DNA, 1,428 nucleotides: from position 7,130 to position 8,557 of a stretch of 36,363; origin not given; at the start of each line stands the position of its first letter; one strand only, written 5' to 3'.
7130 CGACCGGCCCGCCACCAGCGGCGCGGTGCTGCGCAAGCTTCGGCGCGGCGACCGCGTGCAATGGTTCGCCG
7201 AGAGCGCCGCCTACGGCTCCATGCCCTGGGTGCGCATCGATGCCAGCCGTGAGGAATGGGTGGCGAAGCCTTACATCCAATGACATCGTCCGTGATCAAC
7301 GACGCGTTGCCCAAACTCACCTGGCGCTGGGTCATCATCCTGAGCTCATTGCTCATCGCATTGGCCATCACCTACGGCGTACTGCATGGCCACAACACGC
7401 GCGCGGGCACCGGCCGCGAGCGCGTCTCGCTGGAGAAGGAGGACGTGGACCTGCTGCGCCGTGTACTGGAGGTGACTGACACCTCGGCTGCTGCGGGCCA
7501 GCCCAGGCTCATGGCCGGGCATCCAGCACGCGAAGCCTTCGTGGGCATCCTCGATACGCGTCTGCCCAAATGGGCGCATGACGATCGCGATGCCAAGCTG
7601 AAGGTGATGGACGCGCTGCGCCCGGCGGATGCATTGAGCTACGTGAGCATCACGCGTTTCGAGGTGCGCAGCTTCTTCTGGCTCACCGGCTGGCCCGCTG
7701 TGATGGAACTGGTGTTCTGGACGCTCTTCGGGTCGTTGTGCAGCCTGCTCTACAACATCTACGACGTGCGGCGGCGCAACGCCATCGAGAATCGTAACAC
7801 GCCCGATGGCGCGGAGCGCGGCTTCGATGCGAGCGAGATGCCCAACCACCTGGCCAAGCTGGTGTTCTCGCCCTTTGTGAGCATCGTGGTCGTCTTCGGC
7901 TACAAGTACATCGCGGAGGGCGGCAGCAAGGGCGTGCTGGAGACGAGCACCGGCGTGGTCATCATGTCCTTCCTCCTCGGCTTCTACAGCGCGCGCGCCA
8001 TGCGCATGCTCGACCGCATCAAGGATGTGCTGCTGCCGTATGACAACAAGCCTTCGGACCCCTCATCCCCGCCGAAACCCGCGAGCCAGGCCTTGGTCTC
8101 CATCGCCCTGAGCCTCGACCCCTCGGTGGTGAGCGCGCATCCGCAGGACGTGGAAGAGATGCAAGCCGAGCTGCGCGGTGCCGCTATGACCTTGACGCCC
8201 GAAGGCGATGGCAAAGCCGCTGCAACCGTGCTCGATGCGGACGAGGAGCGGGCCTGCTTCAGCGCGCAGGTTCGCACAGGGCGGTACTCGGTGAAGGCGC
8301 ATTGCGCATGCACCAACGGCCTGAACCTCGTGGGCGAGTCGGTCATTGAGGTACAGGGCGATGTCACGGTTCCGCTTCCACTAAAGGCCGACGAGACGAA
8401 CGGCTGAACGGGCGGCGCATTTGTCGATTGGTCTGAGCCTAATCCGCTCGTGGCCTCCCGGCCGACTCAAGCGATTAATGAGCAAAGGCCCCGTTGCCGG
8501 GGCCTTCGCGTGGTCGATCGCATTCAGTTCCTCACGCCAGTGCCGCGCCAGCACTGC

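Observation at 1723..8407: Six-gene translationally coupled cluster: a 2TM pYEATS-like protein, two further multi-TM proteins and three peptide/peptidoglycan hydrolases - candidate undescribed envelope-lysis or conflict module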

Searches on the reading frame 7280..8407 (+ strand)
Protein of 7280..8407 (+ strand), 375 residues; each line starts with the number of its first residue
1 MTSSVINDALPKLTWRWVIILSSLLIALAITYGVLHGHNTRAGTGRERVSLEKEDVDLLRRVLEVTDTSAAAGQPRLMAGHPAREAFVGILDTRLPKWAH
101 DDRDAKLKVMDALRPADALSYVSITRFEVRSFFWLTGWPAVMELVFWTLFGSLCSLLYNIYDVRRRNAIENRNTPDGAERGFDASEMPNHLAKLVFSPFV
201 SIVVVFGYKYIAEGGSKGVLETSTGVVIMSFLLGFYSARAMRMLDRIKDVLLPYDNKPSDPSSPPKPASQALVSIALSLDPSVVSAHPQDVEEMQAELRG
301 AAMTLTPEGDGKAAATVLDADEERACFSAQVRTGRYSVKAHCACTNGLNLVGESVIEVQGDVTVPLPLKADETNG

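Call 3: search_protein_families(library=pfam, proteins=[window:7280-8407:+], max_evalue=1)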
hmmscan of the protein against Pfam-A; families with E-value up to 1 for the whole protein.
window:7280-8407:+ (375 aa): 1 family
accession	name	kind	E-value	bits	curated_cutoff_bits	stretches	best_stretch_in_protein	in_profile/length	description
PF19487.4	DUF6023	-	0.022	15.1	26.8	1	286-347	30-92/150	Family of unknown function (DUF6023)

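Call 4: search_protein_families(library=padloc, proteins=[window:7280-8407:+], max_evalue=1)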
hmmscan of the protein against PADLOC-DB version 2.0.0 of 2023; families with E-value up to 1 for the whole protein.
window:7280-8407:+ (375 aa): 0 families

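Call 5: search_protein_families(library=ncbifam, proteins=[window:7280-8407:+], max_evalue=1)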
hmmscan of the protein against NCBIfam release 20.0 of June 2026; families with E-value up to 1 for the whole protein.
window:7280-8407:+ (375 aa): 0 families

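Call 43: find_homologous_proteins(query=window:7280-8407:+, max_evalue=0.001)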
Query window:7280-8407:+ (375 aa): 13 proteins with E <= 0.001 among 8000 candidates.
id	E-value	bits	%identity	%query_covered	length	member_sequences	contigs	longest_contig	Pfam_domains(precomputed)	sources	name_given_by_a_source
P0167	1.3e-247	839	100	100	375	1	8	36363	-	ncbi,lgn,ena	-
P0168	2.0e-206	703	85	99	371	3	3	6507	-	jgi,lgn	jgi:hypothetical protein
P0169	1.2e-107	379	50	97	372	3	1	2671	-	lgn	-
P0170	5.5e-107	376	51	97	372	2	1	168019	-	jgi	jgi:hypothetical protein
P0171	9.5e-106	372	50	97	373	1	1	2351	-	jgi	-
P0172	2.7e-105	371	50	97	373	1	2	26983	-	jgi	jgi:hypothetical protein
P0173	1.5e-101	358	50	97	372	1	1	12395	-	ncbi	-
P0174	2.5e-65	239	38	86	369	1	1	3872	-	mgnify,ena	mgnify:CR=1 FL=1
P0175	7.3e-61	225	33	96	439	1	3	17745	-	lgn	-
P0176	3.2e-52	196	32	96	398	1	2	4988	-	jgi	jgi:hypothetical protein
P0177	5.2e-14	70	36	34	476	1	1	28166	-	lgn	-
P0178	1.8e-11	62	30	52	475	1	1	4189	-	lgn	-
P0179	2.2e-11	62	31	43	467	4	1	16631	-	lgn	-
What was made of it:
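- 7280..8407 (+): g6: 375-aa protein with about 4 TM segments, an extra-membrane helical domain (about residues 44-130) and a C-terminal Ig/CarboxypepD_reg-like beta-sandwich. It is translationally coupled to g5 (ATGA) and sits in the holin position. Module B. Call 43: only 13 family members.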

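Call 44: find_encoding_contigs(protein=P0175, flank=10000, max_places=2)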
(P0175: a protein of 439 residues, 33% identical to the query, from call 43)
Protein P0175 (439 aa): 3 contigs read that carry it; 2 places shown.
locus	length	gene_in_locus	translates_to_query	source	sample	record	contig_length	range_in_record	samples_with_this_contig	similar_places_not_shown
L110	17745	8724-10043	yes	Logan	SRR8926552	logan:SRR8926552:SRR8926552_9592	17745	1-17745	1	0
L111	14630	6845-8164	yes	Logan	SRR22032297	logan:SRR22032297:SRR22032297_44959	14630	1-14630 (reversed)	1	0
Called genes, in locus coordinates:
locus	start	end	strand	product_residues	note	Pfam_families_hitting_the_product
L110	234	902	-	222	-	PF13384:HTH_23 (faint), PF00196:GerE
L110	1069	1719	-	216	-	PF00072:Response_reg, PF00196:GerE (weak)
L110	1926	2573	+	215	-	PF08239:SH3_3 (weak), PF05257:CHAP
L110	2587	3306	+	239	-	-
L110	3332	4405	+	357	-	PF05990:DUF900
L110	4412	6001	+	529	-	PF01244:Peptidase_M19 (faint)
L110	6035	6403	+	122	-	-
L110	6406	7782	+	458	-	-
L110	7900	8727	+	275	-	PF01510:Amidase_2, PF08239:SH3_3 (faint)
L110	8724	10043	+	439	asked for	-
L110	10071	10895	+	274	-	-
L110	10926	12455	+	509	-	PF00753:Lactamase_B (weak)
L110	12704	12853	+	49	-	-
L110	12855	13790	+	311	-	-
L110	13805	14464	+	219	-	-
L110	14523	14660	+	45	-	-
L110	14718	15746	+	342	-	-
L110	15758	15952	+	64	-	-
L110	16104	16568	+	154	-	-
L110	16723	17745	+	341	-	?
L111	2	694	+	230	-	?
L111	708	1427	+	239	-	-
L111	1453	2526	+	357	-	PF05990:DUF900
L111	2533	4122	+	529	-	PF01244:Peptidase_M19 (faint)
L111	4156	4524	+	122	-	-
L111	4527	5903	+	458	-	-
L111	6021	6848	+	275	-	PF01510:Amidase_2, PF08239:SH3_3 (faint)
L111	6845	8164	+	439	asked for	-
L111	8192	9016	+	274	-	-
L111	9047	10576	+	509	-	PF00753:Lactamase_B (weak)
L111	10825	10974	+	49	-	-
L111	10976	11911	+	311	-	-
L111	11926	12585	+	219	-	-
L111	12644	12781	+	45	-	-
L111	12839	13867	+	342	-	-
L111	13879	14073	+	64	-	-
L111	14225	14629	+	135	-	?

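Call 45: find_encoding_contigs(protein=P0172, flank=10000, max_places=2)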
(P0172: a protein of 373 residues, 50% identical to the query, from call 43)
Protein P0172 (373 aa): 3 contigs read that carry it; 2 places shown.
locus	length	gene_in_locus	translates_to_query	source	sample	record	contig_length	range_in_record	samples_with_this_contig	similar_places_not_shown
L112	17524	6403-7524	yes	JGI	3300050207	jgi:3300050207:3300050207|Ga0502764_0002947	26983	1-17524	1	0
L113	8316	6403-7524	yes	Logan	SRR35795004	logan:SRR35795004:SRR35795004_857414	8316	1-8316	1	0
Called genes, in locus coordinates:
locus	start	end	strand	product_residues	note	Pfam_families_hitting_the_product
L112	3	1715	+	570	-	?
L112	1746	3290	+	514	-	PF18962:Por_Secre_tail (weak)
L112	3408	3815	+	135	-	-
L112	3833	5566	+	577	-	PF01244:Peptidase_M19 (weak)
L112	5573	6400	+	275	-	PF01510:Amidase_2, PF08239:SH3_3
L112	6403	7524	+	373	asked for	-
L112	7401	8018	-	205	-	PF20358:DUF6653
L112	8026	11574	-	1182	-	PF00873:ACR_tran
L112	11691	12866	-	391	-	PF25917:BSH_RND (weak), PF25973:BSH_CzcB (weak), PF25893:HH_CzcB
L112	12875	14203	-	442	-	PF02321:OEP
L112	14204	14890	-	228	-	PF00440:TetR_N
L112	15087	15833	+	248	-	PF13462:Thioredoxin_4 (faint), PF01323:DSBA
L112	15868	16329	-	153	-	PF03073:TspO_MBR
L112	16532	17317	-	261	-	PF00072:Response_reg, PF04397:LytTR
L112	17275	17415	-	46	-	-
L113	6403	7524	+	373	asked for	-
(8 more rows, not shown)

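Call 46: list_cluster_members(proteins=[P0167, P0173, P0051])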
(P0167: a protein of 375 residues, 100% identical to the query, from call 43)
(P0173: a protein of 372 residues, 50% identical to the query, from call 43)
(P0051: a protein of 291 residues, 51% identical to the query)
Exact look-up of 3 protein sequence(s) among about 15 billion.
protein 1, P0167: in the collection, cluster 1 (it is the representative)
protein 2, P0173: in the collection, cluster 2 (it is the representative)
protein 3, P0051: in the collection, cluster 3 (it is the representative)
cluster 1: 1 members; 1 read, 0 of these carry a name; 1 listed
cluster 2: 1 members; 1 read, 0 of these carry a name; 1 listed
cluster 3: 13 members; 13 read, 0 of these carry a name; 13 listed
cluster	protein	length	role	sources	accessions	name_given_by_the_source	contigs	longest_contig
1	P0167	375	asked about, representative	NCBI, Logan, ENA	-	-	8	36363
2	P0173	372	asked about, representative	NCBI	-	-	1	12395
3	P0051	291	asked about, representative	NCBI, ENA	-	-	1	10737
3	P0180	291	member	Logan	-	-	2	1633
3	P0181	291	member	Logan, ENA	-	-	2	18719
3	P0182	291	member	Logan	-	-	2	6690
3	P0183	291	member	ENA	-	-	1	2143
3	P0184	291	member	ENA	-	-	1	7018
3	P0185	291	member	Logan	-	-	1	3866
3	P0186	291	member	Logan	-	-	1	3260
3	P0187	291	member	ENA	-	-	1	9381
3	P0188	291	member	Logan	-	-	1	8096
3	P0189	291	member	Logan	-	-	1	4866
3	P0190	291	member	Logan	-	-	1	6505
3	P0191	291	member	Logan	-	-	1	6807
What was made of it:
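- Tried and rejected: list_cluster_members gave no organism name for the window contig (call 46).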

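Call 53: find_related_loci(query=A3, collection=viral_contigs, flank=10000)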
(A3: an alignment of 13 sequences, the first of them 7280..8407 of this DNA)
Query A3 (375 aa) in viral_contigs; peptide patterns used: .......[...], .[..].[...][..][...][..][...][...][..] (x = any residue, [..] = any of these).
109 stretches matched a pattern, but none encodes a relative of the query by tblastn (E <= 1e-3).

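Call 55: search_protein_families(library=pfam, proteins=[L110:2587-3306:+, L110:3332-4405:+, L110:6035-6403:+, L110:6406-7782:+, L110:10071-10895:+, L110:10926-12455:+, L110:12855-13790:+, L110:13805-14464:+, L110:14718-15746:+, L110:16723-17745:+], max_evalue=0.1)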
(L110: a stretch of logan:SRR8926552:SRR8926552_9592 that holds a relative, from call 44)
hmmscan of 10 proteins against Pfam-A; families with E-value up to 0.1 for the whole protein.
L110:2587-3306:+ (239 aa): 0 families

L110:3332-4405:+ (357 aa): 3 families
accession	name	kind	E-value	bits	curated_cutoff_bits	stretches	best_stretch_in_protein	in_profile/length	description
PF05990.18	DUF900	-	2.9e-27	96.1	20.5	1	105-342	15-226/232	Alpha/beta hydrolase of unknown function (DUF900)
PF00494.24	SQS_PSY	-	0.00093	19.4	26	1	85-198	65-170/263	Squalene/phytoene synthase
PF12697.13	Abhydrolase_6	-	0.0011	20.1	26.3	1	112-272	1-117/217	Alpha/beta hydrolase family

L110:6035-6403:+ (122 aa): 0 families

L110:6406-7782:+ (458 aa): 1 family
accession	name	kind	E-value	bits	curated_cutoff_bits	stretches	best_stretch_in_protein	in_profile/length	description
PF12152.13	eIF_4G1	-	0.043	14.4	27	0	375-410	15-53/70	Eukaryotic translation initiation factor 4G1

L110:10071-10895:+ (274 aa): 0 families

L110:10926-12455:+ (509 aa): 3 families
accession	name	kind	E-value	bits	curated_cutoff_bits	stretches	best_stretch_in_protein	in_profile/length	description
PF00753.33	Lactamase_B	-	7.2e-12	46.1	22.7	2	97-169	2-70/196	Metallo-beta-lactamase superfamily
PF12706.13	Lactamase_B_2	-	5.3e-05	23.4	27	1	114-167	3-53/200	Beta-lactamase superfamily domain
PF21695.3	GlnR_1st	-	0.02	15.3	27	1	87-143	18-74/111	Transcription regulator GlnR, N-terminal domain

L110:12855-13790:+ (311 aa): 0 families

L110:13805-14464:+ (219 aa): 0 families

L110:14718-15746:+ (342 aa): 2 families
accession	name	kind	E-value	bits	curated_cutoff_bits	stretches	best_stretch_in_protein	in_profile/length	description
PF13620.12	CarboxypepD_reg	-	0.0054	17.5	32.3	1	98-166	2-72/82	Carboxypeptidase regulatory-like domain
PF13715.12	CarbopepD_reg_2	-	0.072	13.6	32.2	0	98-170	1-71/88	CarboxypepD_reg-like domain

L110:16723-17745:+ (341 aa): 5 families
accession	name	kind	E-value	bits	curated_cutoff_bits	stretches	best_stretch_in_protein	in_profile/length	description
PF04851.21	ResIII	-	6.7e-26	91.6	22.5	1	157-341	3-134/164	Type III restriction enzyme, res subunit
PF00270.35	DEAD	-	3.3e-09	37.1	26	1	161-272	3-109/167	DEAD/DEAH box helicase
PF18766.7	SWI2_SNF2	-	1.1e-08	35.5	26.7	1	162-270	2-105/221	SWI2/SNF2 ATPase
PF04313.20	HSDR_N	-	1.3e-07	32.1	25.1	1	41-120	121-197/198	Type I restriction enzyme R protein N terminus (HSDR_N)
PF00580.27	UvrD-helicase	-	0.072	13.2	23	1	178-258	14-94/271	UvrD/REP helicase N-terminal domain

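Call 59: search_protein_families(library=phrogs, proteins=[window:7280-8407:+], max_evalue=0.01)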
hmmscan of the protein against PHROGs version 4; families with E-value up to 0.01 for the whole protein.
window:7280-8407:+ (375 aa): 0 families

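Call 60: predict_structure(alignment_id=A3)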
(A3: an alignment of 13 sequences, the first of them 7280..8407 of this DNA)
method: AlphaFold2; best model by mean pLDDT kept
length: 375 residues; sequences in the alignment: 13
mean_pLDDT: 71.4   pTM: 0.37
mean pLDDT of the five models: 71.4, 70.3, 70.2, 69.2, 68.7
residues with pLDDT >= 90: 42; 70-90: 169; 50-70: 117; < 50: 47
segments of 3 or more residues with pLDDT < 50: 1-7, 38-43, 133-137, 214-216, 218-220, 251-267
pLDDT, mean of each block of 10 residues (from residue 1): 43 71 78 59 59 87 71 68 87 81 90 88 83 50 69 74 68 57 66 68 63 49 52 55 53 39 47 91 88 87 85 81 83 90 87 90 90 67
secondary structure, 60 per line:
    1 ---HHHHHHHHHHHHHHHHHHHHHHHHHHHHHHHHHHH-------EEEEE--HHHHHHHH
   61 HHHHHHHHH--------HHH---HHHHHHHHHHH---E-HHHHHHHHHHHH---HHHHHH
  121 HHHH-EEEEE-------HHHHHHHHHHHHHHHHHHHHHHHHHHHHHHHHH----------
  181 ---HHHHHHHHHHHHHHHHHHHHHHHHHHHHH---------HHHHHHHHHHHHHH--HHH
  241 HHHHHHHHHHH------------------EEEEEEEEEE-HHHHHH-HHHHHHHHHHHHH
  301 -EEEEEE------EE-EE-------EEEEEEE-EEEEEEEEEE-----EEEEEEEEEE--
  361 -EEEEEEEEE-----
elements in order: H4-38 E46-50 H53-69 H84-94 H100-111 H115-124 E126-130 H138-170 H184-212 H222-235 H238-251 E270-279 H281-286 H288-300 E302-307 E326-332 E334-343 E349-358 E362-370

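Call 65: fold_search(model_id=the predicted structure, library=pdb)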
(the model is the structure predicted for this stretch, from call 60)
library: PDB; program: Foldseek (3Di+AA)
matches with E <= 10: 580; with E <= 0.001: 0
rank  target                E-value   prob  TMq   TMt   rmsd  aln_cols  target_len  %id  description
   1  5cag                  8.6e-03  1.00  0.19  0.24   4.5       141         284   13  Crystal structure of a putative adhesin (BACOVA_02677) from Bacteroides ovatus ATCC 8483 at 3.00 A resolution (PSI Commu (released 2015-10-14)
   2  6hif_Y                2.1e-02  1.00  0.16  0.58   4.6       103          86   16  Kuenenia stuttgartiensis hydrazine dehydrogenase complex (released 2019-04-17)
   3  4yok                  2.6e-02  1.00  0.20  0.36   4.6       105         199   12  Crystal structure of a DUF3823 family protein (PARMER_04126) from Parabacteroides merdae ATCC 43184 at 1.80 A resolution (released 2015-03-25)
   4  4q1z                  3.7e-02  0.99  0.17  0.16   4.8       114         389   12  Crystal structure of a DUF4876 family protein (BT_1938) from Bacteroides thetaiotaomicron VPI-5482 at 2.50 A resolution (released 2014-04-23)
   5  1qmu_A                5.1e-02  0.94  0.16  0.16  11.3       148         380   14  Duck carboxypeptidase D domain II (released 2000-10-13)
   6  6tpb_MODEL_1_A        5.4e-02  0.99  0.14  0.45   3.3        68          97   18  NMR structure of the apo-form of Pseudomonas fluorescens CopC (released 2021-01-13)
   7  9ll2_A                6.4e-02  0.90  0.13  0.37   4.2        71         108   14  Crystal structure of the Helicobacter pylori copper resistance determinant CrdA in the apo form (released 2025-11-19)
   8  6nfs                  7.6e-02  0.98  0.13  0.43   3.9        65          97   18  CopC from Pseudomonas fluorescens (released 2019-04-24)
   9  6nfq_A                7.6e-02  0.97  0.13  0.43   3.9        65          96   18  CopC from Pseudomonas fluorescens (released 2019-04-24)
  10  5icu                  7.6e-02  0.97  0.13  0.40   5.0        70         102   18  The crystal structure of CopC from Methylosinus trichosporium OB3b (released 2016-04-06)
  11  8ytq_C                7.6e-02  0.54  0.12  0.31  15.1       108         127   16  The structure of apoCopC from Thioalkalivibrio paradoxus (released 2024-04-24)
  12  7bk5                  8.0e-02  0.98  0.13  0.45   4.0        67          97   22  PfCopC mutant - E27A (released 2021-07-07)
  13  6nfr                  8.5e-02  0.99  0.14  0.48   3.9        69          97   22  CopC from Pseudomonas fluorescens (released 2019-04-24)
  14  7bk7_AAA              8.5e-02  0.96  0.13  0.43   4.1        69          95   20  PfCopC mutant - D83N (released 2021-07-07)
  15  2c9r                  1.1e-01  0.97  0.14  0.46   3.6        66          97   15  apo-H91F CopC (released 2006-05-03)
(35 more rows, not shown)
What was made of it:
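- Tried and rejected: The TM core stays unassigned (call 65).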
